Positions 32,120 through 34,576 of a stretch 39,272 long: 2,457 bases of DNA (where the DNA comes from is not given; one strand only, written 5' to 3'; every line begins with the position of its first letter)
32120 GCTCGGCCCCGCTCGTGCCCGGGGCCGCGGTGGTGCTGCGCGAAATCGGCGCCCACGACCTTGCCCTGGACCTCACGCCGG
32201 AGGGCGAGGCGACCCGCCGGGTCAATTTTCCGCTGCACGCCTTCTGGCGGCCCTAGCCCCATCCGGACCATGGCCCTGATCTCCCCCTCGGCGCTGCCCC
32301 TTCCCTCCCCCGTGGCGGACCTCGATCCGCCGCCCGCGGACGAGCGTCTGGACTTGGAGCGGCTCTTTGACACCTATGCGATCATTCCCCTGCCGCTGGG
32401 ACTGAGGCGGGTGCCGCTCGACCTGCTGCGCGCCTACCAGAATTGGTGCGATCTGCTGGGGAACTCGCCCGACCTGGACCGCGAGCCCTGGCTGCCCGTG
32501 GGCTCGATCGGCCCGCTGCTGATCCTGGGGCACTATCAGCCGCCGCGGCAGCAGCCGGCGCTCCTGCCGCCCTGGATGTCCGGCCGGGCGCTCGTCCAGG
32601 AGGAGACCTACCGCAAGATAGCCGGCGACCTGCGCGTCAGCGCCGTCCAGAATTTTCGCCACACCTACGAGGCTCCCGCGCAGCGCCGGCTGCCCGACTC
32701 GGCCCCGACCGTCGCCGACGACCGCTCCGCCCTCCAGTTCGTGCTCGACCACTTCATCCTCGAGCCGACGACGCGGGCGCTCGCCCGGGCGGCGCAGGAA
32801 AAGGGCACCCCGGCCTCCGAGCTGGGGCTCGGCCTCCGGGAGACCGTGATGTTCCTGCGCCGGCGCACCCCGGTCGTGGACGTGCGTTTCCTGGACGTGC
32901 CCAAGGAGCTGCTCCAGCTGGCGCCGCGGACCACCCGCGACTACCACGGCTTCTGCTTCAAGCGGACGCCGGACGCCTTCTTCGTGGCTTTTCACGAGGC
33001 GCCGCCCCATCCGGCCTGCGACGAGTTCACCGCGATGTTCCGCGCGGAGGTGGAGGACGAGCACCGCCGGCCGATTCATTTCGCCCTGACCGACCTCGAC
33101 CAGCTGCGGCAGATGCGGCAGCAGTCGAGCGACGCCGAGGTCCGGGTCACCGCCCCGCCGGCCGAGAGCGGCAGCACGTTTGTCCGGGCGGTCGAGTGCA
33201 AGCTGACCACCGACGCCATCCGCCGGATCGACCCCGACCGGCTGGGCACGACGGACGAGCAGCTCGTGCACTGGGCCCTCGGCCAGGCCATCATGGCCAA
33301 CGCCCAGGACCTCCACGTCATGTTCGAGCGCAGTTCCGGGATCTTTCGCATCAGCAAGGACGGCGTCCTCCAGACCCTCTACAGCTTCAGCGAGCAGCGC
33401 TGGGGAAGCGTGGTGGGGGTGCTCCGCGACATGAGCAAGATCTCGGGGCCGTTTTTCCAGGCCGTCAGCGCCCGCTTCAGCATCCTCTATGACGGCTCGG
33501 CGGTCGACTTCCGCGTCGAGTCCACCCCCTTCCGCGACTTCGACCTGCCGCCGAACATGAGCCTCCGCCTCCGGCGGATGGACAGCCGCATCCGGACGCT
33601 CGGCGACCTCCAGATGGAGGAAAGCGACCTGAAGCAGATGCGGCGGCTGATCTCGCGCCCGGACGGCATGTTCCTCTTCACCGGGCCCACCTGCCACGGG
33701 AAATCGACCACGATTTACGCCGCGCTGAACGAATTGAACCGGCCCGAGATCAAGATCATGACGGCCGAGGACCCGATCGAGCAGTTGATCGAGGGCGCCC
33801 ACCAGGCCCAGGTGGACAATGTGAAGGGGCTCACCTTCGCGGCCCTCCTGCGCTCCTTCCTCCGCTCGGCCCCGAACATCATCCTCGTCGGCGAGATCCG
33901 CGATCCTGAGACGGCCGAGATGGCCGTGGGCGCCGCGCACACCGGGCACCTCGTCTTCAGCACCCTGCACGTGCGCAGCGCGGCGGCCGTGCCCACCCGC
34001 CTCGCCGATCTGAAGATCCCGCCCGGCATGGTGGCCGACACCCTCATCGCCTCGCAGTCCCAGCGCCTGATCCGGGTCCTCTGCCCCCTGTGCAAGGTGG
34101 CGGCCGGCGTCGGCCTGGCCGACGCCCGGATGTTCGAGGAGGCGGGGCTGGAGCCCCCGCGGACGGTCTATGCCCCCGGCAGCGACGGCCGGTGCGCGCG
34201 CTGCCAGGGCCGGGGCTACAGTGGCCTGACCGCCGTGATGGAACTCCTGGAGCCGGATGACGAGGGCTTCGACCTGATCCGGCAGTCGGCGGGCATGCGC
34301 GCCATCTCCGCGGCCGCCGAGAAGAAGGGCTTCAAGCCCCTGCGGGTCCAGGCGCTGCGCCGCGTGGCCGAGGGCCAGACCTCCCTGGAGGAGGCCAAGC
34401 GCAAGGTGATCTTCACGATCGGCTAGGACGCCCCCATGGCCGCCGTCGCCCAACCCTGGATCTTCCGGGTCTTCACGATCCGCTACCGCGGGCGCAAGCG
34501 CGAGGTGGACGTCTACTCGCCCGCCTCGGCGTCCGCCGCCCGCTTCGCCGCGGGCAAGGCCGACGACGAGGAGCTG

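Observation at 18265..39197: Self-contained type IV filament locus mixing T2SS, T4aP and T4bP characters, with its own signalling module and a giant secreted protein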

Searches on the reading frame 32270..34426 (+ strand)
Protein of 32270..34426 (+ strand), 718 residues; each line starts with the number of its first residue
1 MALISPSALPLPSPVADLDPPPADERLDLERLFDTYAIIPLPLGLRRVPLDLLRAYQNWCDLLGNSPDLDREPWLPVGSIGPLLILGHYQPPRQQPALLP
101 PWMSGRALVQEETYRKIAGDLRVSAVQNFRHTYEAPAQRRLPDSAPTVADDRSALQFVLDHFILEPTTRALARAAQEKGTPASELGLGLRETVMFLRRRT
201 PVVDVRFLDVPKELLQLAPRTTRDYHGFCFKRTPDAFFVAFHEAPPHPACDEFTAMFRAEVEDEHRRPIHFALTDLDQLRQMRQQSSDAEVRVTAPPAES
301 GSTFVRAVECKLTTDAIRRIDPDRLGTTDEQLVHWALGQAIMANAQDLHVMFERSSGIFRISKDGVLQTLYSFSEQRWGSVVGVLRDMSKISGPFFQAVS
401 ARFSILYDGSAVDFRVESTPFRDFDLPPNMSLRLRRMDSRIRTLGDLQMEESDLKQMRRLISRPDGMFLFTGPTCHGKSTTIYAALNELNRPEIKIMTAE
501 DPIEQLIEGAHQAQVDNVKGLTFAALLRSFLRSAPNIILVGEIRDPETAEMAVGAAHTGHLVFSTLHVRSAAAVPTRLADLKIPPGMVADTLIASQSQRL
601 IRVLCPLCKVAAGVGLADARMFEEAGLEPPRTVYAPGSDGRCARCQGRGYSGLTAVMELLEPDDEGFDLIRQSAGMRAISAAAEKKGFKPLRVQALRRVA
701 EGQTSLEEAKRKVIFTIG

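Call 7: search_protein_families(library=pfam, proteins=[window:32270-34426:+], max_evalue=0.1)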
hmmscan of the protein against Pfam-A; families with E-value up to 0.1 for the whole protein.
window:32270-34426:+ (718 aa): 2 families
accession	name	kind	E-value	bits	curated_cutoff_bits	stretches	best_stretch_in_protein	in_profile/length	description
PF00437.27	T2SSE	-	1.2e-78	264.8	24.9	1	330-711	9-370/370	Type II/IV secretion system protein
PF13086.12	AAA_11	-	0.019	15.2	27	1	449-554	2-102/257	AAA domain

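Call 9: search_protein_families(library=ncbifam, proteins=[window:32270-34426:+], max_evalue=0.1)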
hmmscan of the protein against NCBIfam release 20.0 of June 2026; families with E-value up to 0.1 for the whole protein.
window:32270-34426:+ (718 aa): 18 families
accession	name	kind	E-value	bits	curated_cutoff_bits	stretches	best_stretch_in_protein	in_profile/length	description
TIGR02533.1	type_II_gspE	equivalog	6e-83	279.1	630.25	1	331-711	111-484/486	type II secretion system ATPase GspE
TIGR02538.1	type_IV_pilB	equivalog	3.3e-79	267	675.65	1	200-712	56-561/564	type IV-A pilus assembly ATPase PilB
NF053534.1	T4PilAsmATPsTfpB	equivalog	1e-74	252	850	1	267-711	140-580/584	type IV pilus assembly ATPase TfpB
NF007755.0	PRK10436.1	equivalog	3.7e-69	233.6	617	1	326-711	82-457/465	type II secretion system protein GspE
NF041000.1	ATPase_ComGA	equivalog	3.8e-48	163.8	300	1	337-602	4-266/267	competence type IV pilus ATPase ComGA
TIGR01420.1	pilT_fam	subfamily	6.3e-37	127.6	319.1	1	428-600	89-267/343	PilT/PilU family type 4a pilus ATPase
TIGR02525.1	plasmid_TraJ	equivalog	1.1e-23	83.9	368.3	1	409-580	97-271/372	plasmid transfer ATPase TraJ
NF058587.1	archaellum_moto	equivalog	9.9e-15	54.3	550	1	469-579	279-394/527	archaellum flagellar ATPase motor FlaI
TIGR03819.1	heli_sec_ATPase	hypoth_equivalog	1.1e-14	54.4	373.15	1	429-605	141-323/340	TadA family conjugal transfer-associated ATPase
TIGR02524.1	dot_icm_DotB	equivalog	8.2e-14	51.6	463.3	1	461-578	130-256/358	Dot/Icm type IV secretion system ATPase DotB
TIGR02782.1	TrbB_P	equivalog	7.1e-09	35.4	304.55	1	468-582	139-256/303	P-type conjugative transfer ATPase TrbB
NF010469.0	PRK13894.1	subfamily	2.9e-08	33.4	508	1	467-581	151-267/320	conjugal transfer ATPase TrbB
NF010407.0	PRK13833.1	subfamily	3.1e-07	30.1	499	1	448-581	128-262/323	conjugal transfer protein TrbB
NF053672.1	bindosome_BasE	exception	5.7e-07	28.6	1000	1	468-584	272-394/512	bindosome assembly system ATPase subunit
TIGR02788.1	VirB11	equivalog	2.1e-05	23.7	249.95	1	469-582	148-266/308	P-type DNA transfer ATPase VirB11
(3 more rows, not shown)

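Call 10: find_encoding_contigs(protein=window:32270-34426:+, flank=10000, max_places=6)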
Protein window:32270-34426:+ (718 aa): no gene with exactly this product is on record in the collection.

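Call 23: search_solved_structures(query=window:32270-34426:+, max_evalue=0.001)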
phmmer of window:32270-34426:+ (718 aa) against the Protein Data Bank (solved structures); distinct sequences matched with E-value up to 0.001: 30.
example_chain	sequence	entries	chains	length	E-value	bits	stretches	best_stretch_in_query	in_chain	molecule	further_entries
1p9r_A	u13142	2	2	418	1.3e-64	221.7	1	331-711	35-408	General secretion pathway protein E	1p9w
4kss_A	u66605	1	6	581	3.2e-64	220.5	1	331-711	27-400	Type II secretion system protein E, hemolysin-coregulated protein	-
4ksr_A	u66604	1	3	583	3.3e-64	220.4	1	331-711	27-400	Type II secretion system protein E, Hemolysin-coregulated protein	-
4pht_A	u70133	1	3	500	8.9e-63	215.7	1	323-711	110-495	General secretory pathway protein E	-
5oiu_A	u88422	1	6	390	1.8e-56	194.9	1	331-712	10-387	Type IV pilus assembly protein PilF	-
5it5_F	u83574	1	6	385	2.1e-56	194.6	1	331-712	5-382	ATP binding motif-containing protein PilF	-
6ejf_A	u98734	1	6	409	2.1e-56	194.6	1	331-713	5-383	Type IV pilus assembly protein PilF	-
6f8l_G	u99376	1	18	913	1.2e-55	192.1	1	330-713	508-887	Type IV pilus assembly protein PilF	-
3jc8_Ba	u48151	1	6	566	1.9e-54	188.2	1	331-709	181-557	Type IV-A pilus assembly ATPase PilB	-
5zfr_A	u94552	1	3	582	6.8e-53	183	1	331-713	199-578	Type IV pilus biogenesis ATPase PilB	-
6olj_C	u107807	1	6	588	1.1e-51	179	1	331-713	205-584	Type IV pilus biogenesis ATPase PilB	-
5tsg_B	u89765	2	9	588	1.5e-51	178.6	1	331-713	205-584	Type IV pilus biogenesis ATPase PilB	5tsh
3jvu_A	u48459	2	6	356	3.7e-25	91.4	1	435-584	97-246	Twitching mobility protein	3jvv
8dze_A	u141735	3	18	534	5.9e-24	87.4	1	453-672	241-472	BfpD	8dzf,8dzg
6ojx_A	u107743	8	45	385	1e-21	80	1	448-581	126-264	Twitching motility pilus retraction ATPase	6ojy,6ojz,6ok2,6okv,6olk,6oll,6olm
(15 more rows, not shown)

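Call 32: find_homologous_proteins(query=window:32270-34426:+, max_evalue=1e-30)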
Query window:32270-34426:+ (718 aa): 51 proteins with E <= 1e-30 among 8000 candidates.
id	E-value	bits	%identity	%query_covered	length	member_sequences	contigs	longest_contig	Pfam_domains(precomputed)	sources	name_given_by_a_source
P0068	0.0e+0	1530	96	96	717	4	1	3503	PF00437.27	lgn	-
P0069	0.0e+0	1354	85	96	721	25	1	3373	PF00437.27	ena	-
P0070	0.0e+0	1341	84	99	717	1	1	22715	PF00437.27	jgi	jgi:type II secretory ATPase GspE/PulE/Tfp pilus assembly ATPase PilB-like protein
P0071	0.0e+0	1329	84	96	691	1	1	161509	PF00437.27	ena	-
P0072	0.0e+0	1317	82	97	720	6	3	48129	PF00437.27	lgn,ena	-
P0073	0.0e+0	1309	81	98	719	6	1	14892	PF00437.27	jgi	jgi:type IV pilus assembly protein PilB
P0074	0.0e+0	1307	81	98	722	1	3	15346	PF00437.27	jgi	jgi:type IV pilus assembly protein PilB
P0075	0.0e+0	1287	81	97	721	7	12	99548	PF00437.27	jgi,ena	-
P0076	0.0e+0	1285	80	98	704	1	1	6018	PF00437.27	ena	-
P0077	0.0e+0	1284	82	96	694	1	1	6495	PF00437.27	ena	-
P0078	0.0e+0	1279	84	96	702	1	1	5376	PF00437.27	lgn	-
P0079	0.0e+0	1278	83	96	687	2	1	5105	PF00437.27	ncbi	-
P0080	0.0e+0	1276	80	97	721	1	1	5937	PF00437.27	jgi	-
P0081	0.0e+0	1276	79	99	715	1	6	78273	PF00437.27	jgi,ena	-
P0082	0.0e+0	1275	82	94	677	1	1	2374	PF00437.27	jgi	jgi:type II secretory ATPase GspE/PulE/Tfp pilus assembly ATPase PilB-like protein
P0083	0.0e+0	1272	81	96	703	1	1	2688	PF00437.27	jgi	jgi:type II secretory ATPase GspE/PulE/Tfp pilus assembly ATPase PilB-like protein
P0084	0.0e+0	1269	79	99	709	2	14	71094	PF00437.27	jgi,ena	jgi:type II secretory ATPase GspE/PulE/Tfp pilus assembly ATPase PilB-like protein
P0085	0.0e+0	1267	78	97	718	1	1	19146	PF00437.27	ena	-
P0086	0.0e+0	1265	79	97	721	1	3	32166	PF00437.27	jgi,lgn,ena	-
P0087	0.0e+0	1257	80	96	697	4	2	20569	PF00437.27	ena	-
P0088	0.0e+0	1256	79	96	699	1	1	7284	PF00437.27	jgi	jgi:type II secretory ATPase GspE/PulE/Tfp pilus assembly ATPase PilB-like protein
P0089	0.0e+0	1255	79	97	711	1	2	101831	PF00437.27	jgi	jgi:type II secretory ATPase GspE/PulE/Tfp pilus assembly ATPase PilB-like protein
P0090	0.0e+0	1253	77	100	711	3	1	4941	PF00437.27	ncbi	-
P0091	0.0e+0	1250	79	97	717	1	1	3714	PF00437.27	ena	-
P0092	0.0e+0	1249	77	100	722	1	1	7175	PF00437.27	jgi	jgi:type II secretory ATPase GspE/PulE/Tfp pilus assembly ATPase PilB-like protein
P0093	0.0e+0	1247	78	97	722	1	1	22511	PF00437.27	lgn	-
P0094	0.0e+0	1246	79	96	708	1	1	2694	PF00437.27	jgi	jgi:type II secretory ATPase GspE/PulE/Tfp pilus assembly ATPase PilB-like protein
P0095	0.0e+0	1245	76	99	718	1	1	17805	PF00437.27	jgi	jgi:type IV pilus assembly protein PilB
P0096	0.0e+0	1238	77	99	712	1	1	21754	PF00437.27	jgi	jgi:type II secretory ATPase GspE/PulE/Tfp pilus assembly ATPase PilB-like protein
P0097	0.0e+0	1235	76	98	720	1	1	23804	PF00437.27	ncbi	ncbi:MAG: GspE/PulE family protein [Opitutaceae bacterium]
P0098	0.0e+0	1230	78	97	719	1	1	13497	PF00437.27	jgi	jgi:type II secretory ATPase GspE/PulE/Tfp pilus assembly ATPase PilB-like protein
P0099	0.0e+0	1230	77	96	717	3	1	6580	PF00437.27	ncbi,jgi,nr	ncbi:MAG TPA: ATPase, T2SS/T4P/T4SS family [Opitutaceae bacterium]|jgi:type IV pilus assembly protei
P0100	0.0e+0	1227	78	96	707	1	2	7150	PF00437.27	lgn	-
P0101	0.0e+0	1215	77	97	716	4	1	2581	PF00437.27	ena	-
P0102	0.0e+0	1215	76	97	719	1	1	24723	PF00437.27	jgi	jgi:type IV pilus assembly protein PilB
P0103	0.0e+0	1080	78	84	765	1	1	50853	PF00437.27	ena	-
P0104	0.0e+0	1037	89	72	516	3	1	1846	PF00437.27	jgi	jgi:type II secretory ATPase GspE/PulE/Tfp pilus assembly ATPase PilB-like protein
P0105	2.1e-289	980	83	73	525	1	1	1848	PF00437.27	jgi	-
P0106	1.6e-248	845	81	64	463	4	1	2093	PF00437.27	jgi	jgi:type II secretory ATPase GspE/PulE/Tfp pilus assembly ATPase PilB-like protein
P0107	2.7e-237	807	52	97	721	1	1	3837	PF00437.27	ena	-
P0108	4.6e-235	800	52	99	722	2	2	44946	PF00437.27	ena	-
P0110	2.8e-53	199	32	71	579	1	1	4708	PF05157.21,PF00437.27,PF13401.13,PF25199.2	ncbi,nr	ncbi:MAG: type II/IV secretion system protein [Desulfuromonadales bacterium]|nr:type II/IV secretion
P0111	5.8e-53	198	36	53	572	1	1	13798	PF05157.21,PF00437.27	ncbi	-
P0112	2.3e-51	193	36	53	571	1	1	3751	PF05157.21,PF00437.27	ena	-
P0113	8.5e-51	191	34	54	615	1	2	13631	PF05157.21,PF00437.27,PF25199.2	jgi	jgi:general secretion pathway protein E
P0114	1.8e-49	187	34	54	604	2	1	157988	PF05157.21,PF00437.27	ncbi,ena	-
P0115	1.5e-48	184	35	54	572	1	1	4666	PF05157.21,PF00437.27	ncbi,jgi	jgi:type IV pilus assembly protein PilB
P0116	2.1e-48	183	35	53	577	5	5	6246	PF05157.21,PF00437.27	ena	-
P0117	3.0e-48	183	33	54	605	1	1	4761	PF05157.21,PF00437.27,PF25199.2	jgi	jgi:general secretion pathway protein E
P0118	1.8e-35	140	40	21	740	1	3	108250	PF13173.13,PF00437.27,PF13604.13,PF13245.13,PF13555.13,PF13401.13,PF04851.22,PF27713.1,PF13191.13,PF06414.19,PF13514.13,PF01935.24,PF00005.34,PF12775.14,PF13476.13,PF25199.2,PF20720.4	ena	-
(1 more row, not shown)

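Call 37: find_encoding_contigs(protein=P0108, flank=10000, max_places=1)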
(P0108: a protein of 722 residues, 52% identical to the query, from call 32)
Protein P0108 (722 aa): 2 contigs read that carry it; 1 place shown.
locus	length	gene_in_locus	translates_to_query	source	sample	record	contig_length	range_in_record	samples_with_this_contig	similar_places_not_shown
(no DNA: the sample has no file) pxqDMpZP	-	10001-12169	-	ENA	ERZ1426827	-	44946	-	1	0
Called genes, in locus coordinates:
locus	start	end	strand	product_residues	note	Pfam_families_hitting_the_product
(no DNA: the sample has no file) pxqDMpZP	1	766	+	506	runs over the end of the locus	-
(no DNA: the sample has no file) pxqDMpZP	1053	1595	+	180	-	-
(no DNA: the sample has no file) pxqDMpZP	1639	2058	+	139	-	-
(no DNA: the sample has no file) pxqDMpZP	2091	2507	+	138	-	PF07963:N_methyl (weak)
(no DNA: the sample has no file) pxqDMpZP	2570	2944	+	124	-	-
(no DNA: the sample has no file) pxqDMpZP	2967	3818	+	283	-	-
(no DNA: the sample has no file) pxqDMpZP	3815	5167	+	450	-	-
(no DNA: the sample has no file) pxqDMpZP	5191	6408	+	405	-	PF13290:CHB_HEX_C_1, PF13287:Fn3_assoc (weak)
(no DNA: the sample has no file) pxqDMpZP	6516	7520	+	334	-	PF00437:T2SSE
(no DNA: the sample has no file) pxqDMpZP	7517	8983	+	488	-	-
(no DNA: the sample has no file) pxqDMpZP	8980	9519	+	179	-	-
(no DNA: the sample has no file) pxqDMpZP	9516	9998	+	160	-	-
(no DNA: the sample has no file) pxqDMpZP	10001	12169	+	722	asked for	PF00437:T2SSE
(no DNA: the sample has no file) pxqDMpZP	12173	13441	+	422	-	PF00482:T2SSF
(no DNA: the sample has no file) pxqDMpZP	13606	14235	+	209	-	PF00072:Response_reg, PF00196:GerE (weak)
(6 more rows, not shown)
